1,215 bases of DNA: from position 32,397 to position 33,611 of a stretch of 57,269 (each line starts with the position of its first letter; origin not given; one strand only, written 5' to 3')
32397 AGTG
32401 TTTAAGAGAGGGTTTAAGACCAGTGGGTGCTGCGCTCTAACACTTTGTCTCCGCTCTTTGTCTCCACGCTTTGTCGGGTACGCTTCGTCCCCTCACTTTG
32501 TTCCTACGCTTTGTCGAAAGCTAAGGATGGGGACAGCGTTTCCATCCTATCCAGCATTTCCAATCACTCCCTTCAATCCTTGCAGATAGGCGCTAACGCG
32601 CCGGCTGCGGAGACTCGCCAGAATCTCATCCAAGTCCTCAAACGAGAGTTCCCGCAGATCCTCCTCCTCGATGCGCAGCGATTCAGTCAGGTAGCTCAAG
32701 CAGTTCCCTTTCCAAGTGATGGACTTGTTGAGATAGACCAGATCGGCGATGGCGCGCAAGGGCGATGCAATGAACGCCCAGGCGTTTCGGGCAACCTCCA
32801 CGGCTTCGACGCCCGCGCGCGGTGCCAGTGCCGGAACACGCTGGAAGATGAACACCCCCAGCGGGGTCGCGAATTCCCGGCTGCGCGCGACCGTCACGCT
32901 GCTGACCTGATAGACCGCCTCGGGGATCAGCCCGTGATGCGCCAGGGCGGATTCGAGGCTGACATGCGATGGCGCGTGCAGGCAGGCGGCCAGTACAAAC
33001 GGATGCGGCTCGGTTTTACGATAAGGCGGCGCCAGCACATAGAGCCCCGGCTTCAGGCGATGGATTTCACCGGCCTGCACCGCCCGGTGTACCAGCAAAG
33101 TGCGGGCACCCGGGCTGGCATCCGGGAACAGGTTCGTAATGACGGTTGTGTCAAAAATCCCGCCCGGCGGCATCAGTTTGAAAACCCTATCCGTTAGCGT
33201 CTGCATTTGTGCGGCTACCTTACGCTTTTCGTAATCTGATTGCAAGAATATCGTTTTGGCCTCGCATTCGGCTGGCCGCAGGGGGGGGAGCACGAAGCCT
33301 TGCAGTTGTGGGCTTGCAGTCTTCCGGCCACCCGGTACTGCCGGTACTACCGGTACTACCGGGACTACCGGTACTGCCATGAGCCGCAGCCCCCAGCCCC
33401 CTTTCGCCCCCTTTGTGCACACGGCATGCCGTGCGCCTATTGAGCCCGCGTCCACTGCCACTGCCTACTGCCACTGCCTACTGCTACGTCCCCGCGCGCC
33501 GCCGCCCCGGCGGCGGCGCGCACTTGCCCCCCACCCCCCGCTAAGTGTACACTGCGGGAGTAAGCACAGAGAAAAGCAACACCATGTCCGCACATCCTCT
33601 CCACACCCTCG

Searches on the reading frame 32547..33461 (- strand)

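Call 19: search_protein_families(library=pfam, max_evalue=0.01, proteins=[window:32547-33461:-])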
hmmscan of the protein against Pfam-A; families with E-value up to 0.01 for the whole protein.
window:32547-33461:- (304 aa): 1 family
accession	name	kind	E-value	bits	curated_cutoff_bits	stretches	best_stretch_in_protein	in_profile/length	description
PF13338.12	AbiEi_4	-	0.0048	17.4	25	0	121-144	28-49/49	Transcriptional regulator, AbiEi antitoxin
